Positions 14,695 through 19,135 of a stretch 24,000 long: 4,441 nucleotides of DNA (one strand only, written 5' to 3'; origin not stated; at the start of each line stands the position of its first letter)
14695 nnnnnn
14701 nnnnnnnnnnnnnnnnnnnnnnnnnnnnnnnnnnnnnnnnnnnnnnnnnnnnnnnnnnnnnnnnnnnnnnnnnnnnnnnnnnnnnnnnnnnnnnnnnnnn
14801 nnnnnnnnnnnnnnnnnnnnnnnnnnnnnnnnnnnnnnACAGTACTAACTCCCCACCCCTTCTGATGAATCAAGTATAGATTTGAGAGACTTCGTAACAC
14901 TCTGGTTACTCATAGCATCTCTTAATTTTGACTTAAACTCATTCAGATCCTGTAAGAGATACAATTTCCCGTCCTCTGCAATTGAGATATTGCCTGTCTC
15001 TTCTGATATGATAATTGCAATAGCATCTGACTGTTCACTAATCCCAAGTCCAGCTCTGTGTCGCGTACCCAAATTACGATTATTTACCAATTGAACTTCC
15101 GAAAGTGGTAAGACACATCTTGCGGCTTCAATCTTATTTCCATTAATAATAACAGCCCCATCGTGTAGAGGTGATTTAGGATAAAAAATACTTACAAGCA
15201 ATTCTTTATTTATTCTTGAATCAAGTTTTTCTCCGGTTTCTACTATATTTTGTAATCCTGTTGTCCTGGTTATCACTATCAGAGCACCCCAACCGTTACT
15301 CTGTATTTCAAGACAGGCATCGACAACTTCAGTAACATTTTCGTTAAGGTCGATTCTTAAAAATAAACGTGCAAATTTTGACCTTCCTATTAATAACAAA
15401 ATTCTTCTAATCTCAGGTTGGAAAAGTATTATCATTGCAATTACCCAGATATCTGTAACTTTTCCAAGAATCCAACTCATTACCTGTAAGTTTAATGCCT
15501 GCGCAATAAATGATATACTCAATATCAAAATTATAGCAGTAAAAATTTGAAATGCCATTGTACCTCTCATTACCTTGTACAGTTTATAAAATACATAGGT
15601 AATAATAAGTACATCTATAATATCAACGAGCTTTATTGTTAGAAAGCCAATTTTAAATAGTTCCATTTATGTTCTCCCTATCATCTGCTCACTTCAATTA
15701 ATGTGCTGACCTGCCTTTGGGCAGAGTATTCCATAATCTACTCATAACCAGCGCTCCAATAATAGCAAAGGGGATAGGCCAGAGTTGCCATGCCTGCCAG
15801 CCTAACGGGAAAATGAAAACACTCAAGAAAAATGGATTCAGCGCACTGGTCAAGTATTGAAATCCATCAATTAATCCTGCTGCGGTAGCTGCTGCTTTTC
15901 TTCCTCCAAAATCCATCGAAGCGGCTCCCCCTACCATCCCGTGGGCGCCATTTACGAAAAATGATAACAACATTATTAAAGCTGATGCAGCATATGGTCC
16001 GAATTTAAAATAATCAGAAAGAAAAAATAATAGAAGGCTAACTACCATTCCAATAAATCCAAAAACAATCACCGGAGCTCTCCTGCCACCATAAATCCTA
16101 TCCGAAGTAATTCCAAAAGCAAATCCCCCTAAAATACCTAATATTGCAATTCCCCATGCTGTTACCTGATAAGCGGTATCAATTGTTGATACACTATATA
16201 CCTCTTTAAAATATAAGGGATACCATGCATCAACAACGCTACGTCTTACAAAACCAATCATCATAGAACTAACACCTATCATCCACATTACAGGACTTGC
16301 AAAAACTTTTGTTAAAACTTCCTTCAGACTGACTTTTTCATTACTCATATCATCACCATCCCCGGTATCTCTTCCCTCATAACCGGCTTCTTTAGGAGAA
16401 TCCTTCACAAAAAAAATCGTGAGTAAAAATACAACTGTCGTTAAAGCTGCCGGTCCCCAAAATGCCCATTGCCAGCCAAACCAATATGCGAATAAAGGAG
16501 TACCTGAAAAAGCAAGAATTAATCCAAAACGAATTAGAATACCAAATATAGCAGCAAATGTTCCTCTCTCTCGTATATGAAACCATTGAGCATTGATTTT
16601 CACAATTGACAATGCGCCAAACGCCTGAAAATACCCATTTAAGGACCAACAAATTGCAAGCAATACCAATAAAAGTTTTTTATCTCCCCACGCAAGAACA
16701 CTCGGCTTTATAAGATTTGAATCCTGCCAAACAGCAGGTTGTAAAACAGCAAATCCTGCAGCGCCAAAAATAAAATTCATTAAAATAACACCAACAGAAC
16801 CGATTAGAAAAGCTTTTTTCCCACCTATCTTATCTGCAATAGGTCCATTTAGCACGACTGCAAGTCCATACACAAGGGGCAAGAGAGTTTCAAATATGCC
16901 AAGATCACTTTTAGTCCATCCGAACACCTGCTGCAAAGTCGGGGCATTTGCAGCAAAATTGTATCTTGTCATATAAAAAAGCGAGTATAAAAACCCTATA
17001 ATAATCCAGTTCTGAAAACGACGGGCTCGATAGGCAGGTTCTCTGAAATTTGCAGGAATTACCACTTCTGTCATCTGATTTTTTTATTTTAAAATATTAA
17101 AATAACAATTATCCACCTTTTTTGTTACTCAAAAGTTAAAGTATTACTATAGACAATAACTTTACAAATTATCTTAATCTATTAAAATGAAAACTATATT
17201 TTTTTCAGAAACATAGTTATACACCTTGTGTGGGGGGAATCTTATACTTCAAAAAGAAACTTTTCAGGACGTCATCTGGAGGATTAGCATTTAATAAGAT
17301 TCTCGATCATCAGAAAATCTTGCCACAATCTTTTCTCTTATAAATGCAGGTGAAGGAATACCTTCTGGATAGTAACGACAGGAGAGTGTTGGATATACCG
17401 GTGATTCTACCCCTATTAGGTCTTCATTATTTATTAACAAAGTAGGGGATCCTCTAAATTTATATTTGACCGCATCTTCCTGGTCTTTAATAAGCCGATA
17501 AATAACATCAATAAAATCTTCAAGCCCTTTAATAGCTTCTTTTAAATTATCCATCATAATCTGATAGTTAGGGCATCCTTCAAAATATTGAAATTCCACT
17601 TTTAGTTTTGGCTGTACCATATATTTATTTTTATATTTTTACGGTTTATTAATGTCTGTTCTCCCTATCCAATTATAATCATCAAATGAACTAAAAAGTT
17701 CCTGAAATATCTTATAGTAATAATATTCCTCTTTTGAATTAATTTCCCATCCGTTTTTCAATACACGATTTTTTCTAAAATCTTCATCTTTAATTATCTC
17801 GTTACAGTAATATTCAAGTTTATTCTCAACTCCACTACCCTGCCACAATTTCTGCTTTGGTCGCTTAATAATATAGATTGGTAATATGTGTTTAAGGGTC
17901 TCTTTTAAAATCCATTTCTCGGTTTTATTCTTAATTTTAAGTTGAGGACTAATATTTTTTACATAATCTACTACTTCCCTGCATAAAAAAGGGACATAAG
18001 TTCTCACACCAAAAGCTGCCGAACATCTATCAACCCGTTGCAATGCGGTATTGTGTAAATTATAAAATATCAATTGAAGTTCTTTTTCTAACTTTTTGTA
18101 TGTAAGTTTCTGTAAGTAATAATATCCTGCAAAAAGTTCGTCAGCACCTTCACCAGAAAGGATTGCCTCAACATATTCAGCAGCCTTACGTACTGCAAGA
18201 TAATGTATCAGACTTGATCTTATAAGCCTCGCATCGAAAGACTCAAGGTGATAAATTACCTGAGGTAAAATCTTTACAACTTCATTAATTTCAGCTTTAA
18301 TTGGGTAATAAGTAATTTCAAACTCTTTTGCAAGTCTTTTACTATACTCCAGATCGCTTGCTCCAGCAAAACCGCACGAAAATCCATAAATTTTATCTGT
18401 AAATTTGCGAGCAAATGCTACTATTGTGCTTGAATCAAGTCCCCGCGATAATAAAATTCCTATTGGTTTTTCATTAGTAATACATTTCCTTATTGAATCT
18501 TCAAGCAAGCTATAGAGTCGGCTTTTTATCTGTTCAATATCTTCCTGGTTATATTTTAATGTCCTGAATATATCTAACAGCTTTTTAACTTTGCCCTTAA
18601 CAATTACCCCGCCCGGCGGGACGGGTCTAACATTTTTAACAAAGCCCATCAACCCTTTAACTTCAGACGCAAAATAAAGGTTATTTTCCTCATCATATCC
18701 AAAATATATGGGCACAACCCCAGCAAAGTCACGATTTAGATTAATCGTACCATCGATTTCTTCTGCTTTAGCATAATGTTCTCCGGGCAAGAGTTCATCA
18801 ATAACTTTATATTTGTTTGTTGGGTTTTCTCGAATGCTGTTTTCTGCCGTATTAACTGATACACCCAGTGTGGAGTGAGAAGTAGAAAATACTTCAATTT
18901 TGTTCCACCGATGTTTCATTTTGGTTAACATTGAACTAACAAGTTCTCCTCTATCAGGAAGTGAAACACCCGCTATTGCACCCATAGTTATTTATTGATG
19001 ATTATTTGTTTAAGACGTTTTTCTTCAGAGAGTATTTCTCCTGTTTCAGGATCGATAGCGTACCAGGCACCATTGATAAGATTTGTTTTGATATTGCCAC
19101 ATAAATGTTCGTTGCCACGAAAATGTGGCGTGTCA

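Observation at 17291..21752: Uncharacterised 4-gene operon: opine dehydrogenase + fused B12/glutamate-mutase-like enzyme + glutaminase-dead AsnB paralogue + monothiol Trx-fold protein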

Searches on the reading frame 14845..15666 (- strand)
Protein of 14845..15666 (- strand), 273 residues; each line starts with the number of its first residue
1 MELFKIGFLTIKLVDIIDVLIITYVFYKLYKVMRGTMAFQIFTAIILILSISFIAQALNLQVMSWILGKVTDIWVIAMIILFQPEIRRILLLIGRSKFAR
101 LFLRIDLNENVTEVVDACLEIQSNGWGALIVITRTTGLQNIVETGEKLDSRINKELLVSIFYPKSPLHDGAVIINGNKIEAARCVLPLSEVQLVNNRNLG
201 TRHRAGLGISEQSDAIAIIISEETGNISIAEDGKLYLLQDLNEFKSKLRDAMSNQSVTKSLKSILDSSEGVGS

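Call 3: search_protein_families(library=pfam, proteins=[window:14845-15666:-], max_evalue=0.01)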
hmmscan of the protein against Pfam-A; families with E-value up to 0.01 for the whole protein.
window:14845-15666:- (273 aa): 3 families
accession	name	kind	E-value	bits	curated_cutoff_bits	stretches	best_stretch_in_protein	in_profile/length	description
PF02457.21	DAC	-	5.8e-43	145.7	27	1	116-235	2-119/119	DisA bacterial checkpoint controller nucleotide-binding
PF19293.4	CdaA_N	-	6.9e-13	49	23.8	1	8-86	2-81/81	CdaA N-terminal transmembrane domain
PF22538.1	HexPS-like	-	0.009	16.6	28.9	0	101-163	20-81/106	Hexaprenyl diphosphate synthase, small subunit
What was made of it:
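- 14845..15666 (-): cdaA, diadenylate cyclase (c-di-AMP synthase). Context gene, 31 nt after the MFS gene. DAC + CdaA_N domains (call 3).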

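Call 4: search_protein_families(library=ncbifam, proteins=[window:14845-15666:-], max_evalue=0.01)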
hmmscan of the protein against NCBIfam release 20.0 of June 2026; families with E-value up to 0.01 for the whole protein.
window:14845-15666:- (273 aa): 5 families
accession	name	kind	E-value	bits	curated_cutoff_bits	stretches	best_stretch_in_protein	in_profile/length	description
TIGR00159.1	TIGR00159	equivalog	9.5e-70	234.8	188.8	1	13-248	11-246/254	diadenylate cyclase CdaA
NF038328.1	c-di-AMP_CdaS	exception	2.1e-41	141.6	225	1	109-238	62-190/191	sporulation-specific diadenylate cyclase CdaS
NF038327.1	c-di-AMP_CdaM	exception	4.4e-32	111.2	225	1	104-242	43-183/196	diadenylate cyclase CdaM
NF010009.0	PRK13482.1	equivalog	3e-11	43.1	201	1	120-253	28-156/357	DNA integrity scanning diadenylate cyclase DisA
NF041371.1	Diadnylcyc_Halo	equivalog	1.3e-05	24.7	430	1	169-239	194-265/270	diadenylate cyclase DacZ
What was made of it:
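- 14845..15666 (-): TIGR00159 234.8 bits, above the 188.8 cutoff (call 4).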

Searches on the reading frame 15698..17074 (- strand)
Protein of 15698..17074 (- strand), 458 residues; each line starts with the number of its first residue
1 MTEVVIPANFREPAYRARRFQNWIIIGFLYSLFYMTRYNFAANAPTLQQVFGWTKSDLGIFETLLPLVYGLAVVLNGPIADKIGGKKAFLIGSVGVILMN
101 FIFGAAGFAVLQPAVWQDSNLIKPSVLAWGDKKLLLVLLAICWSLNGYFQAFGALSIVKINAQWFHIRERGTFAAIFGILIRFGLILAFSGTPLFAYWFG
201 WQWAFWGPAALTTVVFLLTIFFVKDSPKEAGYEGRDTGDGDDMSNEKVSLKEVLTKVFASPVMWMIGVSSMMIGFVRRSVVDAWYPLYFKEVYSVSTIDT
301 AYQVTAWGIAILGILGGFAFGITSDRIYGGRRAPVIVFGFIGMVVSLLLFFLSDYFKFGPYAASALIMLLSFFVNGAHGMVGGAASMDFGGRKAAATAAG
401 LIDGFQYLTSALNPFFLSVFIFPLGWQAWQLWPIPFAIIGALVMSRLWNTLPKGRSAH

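Call 3: search_protein_families(library=pfam, proteins=[window:15698-17074:-], max_evalue=0.01)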
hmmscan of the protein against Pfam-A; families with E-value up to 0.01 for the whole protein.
window:15698-17074:- (458 aa): 1 family
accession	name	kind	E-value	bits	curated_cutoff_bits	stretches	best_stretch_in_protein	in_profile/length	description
PF07690.21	MFS_1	-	3.9e-37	128.4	33.4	2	27-412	2-345/347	Major Facilitator Superfamily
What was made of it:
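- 15698..17074 (-): MFS transporter of the organophosphate/anion (GlpT/PgtP-like) family. Context gene, 216 nt downstream. MFS_1 E 3.9e-37 (call 3).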

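Call 4: search_protein_families(library=ncbifam, proteins=[window:15698-17074:-], max_evalue=0.01)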
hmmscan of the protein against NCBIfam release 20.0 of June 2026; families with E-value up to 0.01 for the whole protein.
window:15698-17074:- (458 aa): 11 families
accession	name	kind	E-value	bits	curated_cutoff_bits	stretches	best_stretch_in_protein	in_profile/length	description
TIGR00881.1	2A0104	subfamily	1e-45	156.4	407.75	1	29-427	3-376/379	phosphoglycerate transporter protein PgtP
NF008661.1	PRK11663.1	subfamily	1.8e-33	116.3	564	2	136-429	118-412/439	MFS transporter family glucose-6-phosphate receptor UhpC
TIGR00712.1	glpT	equivalog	2.8e-31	109.1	632.55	1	7-412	15-398/440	glycerol-3-phosphate transporter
NF008433.0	PRK11273.1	equivalog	1.6e-26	93.5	748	1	7-414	15-400/452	glycerol-3-phosphate transporter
NF007107.1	PRK09556.1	equivalog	9e-21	74.4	497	1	15-409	24-398/469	hexose-6-phosphate:phosphate antiporter UhpT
TIGR00893.1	2A0114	subfamily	2.5e-19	69.5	395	1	29-444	2-395/399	D-galactonate transporter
NF047787.1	PhglyTportPgtP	equivalog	2.5e-12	46.3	750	1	6-427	14-416/451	phosphoglycerate transporter PgtP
TIGR00886.1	2A0108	subfamily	2.8e-08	33.3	311.7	2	162-402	116-360/368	NarK family nitrate/nitrite MFS transporter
TIGR00880.1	2_A_01_02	superfamily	5.1e-05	23.4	131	1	65-225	3-140/141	multidrug resistance protein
NF049980.1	SfMCT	equivalog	8.8e-05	21.3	320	1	25-97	6-78/378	L-lactate MFS transporter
TIGR00894.1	2A0114euk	subfamily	0.00076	18.1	626.45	1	137-357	132-358/465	Na(+)-dependent inorganic phosphate cotransporter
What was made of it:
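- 15698..17074 (-): TIGR00881 156 bits, below cutoff (call 4).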

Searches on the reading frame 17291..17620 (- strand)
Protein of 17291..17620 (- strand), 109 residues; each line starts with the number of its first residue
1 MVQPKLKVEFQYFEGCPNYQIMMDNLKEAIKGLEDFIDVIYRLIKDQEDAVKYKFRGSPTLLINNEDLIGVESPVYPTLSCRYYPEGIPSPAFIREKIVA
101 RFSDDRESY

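Call 3: search_protein_families(library=pfam, proteins=[window:17291-17620:-], max_evalue=0.01)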
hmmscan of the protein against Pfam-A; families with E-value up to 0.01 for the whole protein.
window:17291-17620:- (109 aa): 1 family
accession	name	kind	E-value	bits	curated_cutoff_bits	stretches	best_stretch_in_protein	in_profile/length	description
PF13192.12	Thioredoxin_3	-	0.0028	18.1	24.8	1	14-66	8-58/76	Thioredoxin domain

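Call 4: search_protein_families(library=ncbifam, proteins=[window:17291-17620:-], max_evalue=0.01)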
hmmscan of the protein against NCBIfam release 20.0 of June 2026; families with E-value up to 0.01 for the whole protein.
window:17291-17620:- (109 aa): 2 families
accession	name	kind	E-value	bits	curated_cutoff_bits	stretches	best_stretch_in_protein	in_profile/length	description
NF049942.1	DF_fam_seleno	subfamily_domain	5.8e-14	51.9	70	1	8-95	1-94/96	DF family (seleno)protein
TIGR00411.1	redox_disulf_1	equivalog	0.0036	17.3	92.75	1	16-71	11-68/82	MJ0307 family thioredoxin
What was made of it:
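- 17291..17620 (-): Small thioredoxin-like protein (CPNY in place of CxxC), 109 aa. A lineage-specific passenger, not part of the conserved module. NCBIfam DF family (seleno)protein E 5.8e-14, below cutoff (call 4).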

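Call 88: predict_structure(protein=window:17291-17620:-)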
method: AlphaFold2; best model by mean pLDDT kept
length: 109 residues; sequences in the alignment: 1
mean_pLDDT: 41.2   pTM: 0.30
mean pLDDT of the five models: 41.2, 41.1, 39.8, 37.5, 36.9
residues with pLDDT >= 90: 0; 70-90: 0; 50-70: 29; < 50: 80
segments of 3 or more residues with pLDDT < 50: 1-17, 47-109
pLDDT, mean of each block of 10 residues (from residue 1): 41 47 65 66 52 31 30 28 29 31 32
secondary structure, 60 per line:
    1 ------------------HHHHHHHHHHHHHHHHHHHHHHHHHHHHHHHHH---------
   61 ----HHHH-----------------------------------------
elements in order: H19-51 H65-68
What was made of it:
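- On Thioredoxin-fold proteins: The single-sequence AF2 model is unusable, pLDDT 41 (call 88).
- Tried and rejected: Single-sequence AF2 of the 109-aa protein failed (call 88).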

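Call 89: search_solved_structures(query=window:17291-17620:-, max_evalue=10, show_alignments=1)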
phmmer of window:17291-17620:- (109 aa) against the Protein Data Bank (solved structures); distinct sequences matched with E-value up to 10: 4.
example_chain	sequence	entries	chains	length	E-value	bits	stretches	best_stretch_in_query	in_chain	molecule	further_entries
1ilo_A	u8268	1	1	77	0.041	17.2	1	12-66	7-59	conserved hypothetical protein MtH895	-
1fo5_A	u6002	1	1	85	0.11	15.8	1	5-71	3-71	THIOREDOXIN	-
1nho_A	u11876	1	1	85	0.58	13.5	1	14-65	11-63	Probable Thioredoxin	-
6y07_A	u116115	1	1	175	1.7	12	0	21-54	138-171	sohair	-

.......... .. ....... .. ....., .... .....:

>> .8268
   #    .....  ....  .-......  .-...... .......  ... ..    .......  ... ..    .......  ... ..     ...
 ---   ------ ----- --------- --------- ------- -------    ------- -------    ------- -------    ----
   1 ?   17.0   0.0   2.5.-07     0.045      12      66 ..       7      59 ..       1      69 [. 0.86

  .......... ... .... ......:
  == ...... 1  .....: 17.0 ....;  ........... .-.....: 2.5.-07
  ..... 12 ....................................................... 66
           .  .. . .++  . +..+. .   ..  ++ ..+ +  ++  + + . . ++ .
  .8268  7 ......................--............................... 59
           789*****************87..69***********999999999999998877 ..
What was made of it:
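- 17291..17620 (-): PDB 1ilo/1fo5 weak hits (call 89).
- On Thioredoxin-fold proteins: All hits are below cutoff (calls 3, 4, 89).
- Checked: The CxxC site reads CPNY (calls 3, 4, 89).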

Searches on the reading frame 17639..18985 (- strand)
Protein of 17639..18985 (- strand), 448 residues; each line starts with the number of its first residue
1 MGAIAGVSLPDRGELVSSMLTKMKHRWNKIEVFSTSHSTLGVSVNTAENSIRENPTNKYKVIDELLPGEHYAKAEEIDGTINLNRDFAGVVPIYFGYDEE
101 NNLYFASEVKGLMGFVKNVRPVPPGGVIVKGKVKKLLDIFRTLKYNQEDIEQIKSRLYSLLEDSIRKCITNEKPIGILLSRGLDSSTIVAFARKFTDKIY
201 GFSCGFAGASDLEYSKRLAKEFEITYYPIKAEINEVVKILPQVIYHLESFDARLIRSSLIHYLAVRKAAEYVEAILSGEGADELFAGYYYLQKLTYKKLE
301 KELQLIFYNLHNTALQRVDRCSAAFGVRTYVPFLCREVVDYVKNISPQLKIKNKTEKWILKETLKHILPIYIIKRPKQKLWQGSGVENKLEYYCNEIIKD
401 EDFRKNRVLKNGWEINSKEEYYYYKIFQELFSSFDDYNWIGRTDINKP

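Call 3: search_protein_families(library=pfam, proteins=[window:17639-18985:-], max_evalue=0.01)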
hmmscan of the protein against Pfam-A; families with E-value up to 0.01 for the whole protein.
window:17639-18985:- (448 aa): 2 families
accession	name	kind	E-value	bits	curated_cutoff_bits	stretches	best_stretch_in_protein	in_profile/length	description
PF00733.27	Asn_synthase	-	5.2e-55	188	21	2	157-293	2-140/354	Asparagine synthase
PF13537.11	GATase_7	-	0.0004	20.8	25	1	78-113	87-122/123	Glutamine amidotransferase domain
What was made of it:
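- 17639..18985 (-): AsnB-like ATP-dependent amidating enzyme with a truncated, cysteine-less N-terminal domain, 448 aa. Asn_synthase E 5.2e-55 (call 3).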

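Call 4: search_protein_families(library=ncbifam, proteins=[window:17639-18985:-], max_evalue=0.01)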
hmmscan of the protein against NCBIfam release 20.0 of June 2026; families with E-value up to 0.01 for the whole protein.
window:17639-18985:- (448 aa): 8 families
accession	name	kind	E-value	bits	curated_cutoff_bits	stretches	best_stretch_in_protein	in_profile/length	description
NF006949.0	PRK09431.1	equivalog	4e-85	286.4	499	1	80-433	133-508/554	asparagine synthase B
TIGR01536.1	asn_synth_AEB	equivalog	8e-57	193.4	267.1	2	76-297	131-380/517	asparagine synthase (glutamine-hydrolyzing)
TIGR03104.1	trio_amidotrans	equivalog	2.4e-31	108.7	570.1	2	147-295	235-387/589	N-acetylglutaminylglutamine amidotransferase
TIGR03108.1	eps_aminotran_1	hypoth_equivalog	1.6e-28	99.8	816.9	2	145-290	231-376/628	XrtA/PEP-CTERM system amidotransferase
NF033535.1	lass_lactam_cya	exception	1.2e-14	53.8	525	2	299-375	516-592/668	lasso peptide isopeptide bond-forming cyclase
NF033561.1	macrolact_Ik_Al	subfamily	9.8e-10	37.6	300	1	115-286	154-332/561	albusnodin/ikarugamycin family macrolactam cyclase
NF010587.0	PRK13980.1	equivalog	0.00029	20.1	255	1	144-242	5-103/267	NAD+ synthase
TIGR01134.1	purF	equivalog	0.0047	16.3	350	1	9-131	98-218/432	amidophosphoribosyltransferase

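Call 13: search_solved_structures(query=window:17639-18985:-, max_evalue=0.001, show_alignments=1)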
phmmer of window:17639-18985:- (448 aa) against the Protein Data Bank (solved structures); distinct sequences matched with E-value up to 0.001: 7.
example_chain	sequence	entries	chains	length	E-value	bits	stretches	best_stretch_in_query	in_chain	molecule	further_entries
1ct9_A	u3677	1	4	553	4.8e-47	163.9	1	81-432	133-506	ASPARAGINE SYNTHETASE B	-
9b6c_A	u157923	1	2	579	1.7e-33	119.3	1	149-436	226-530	Asparagine synthetase [glutamine-hydrolyzing]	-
8sue_A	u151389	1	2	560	9.6e-33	116.8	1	149-436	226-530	Asparagine synthetase [glutamine-hydrolyzing]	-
6gq3_A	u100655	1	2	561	9.7e-33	116.7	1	149-436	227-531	Asparagine synthetase [glutamine-hydrolyzing]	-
7ylz_A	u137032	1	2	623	1.3e-12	50.5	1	146-295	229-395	hydroxyamidotransferase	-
1jgt_A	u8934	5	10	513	6.4e-12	48.1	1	159-389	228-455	BETA-LACTAM SYNTHETASE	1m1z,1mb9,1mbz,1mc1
1q15_A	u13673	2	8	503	2.3e-11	46.3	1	174-389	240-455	CarA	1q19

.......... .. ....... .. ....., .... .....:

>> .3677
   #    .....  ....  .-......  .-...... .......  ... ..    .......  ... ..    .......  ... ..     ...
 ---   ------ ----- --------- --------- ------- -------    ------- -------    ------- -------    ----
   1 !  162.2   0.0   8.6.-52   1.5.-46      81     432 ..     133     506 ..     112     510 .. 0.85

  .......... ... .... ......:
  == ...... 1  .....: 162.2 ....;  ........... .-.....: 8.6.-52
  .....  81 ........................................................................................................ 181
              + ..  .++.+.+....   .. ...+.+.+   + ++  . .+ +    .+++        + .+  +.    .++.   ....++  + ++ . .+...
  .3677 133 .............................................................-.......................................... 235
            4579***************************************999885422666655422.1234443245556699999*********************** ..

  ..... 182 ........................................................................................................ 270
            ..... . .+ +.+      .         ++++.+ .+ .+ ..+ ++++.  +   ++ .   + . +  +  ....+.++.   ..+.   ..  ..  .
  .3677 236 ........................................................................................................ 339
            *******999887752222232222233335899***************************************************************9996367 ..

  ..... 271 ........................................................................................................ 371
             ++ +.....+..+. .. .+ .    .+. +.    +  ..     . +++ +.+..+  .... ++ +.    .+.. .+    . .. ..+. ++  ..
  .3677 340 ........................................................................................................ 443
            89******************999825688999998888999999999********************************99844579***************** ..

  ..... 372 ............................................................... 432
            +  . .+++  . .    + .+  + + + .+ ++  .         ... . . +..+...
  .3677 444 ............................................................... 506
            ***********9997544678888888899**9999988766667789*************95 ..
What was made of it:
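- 17639..18985 (-): PDB 1ct9 E 4.8e-47 (call 13).
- On Beta-lactam synthetase / carbapenam synthetase: E 6.4e-12 and 2.3e-11 against 4.8e-47 for AsnB (call 13).
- The AsnB-like enzyme lacks Cys2, as do beta-lactam synthetase and CarA, and it shows weak similarity to both (E 6e-12 and 2e-11, call 13). The protein is much closer to AsnB (E 5e-47) than to beta-LS or CarA (call 13).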
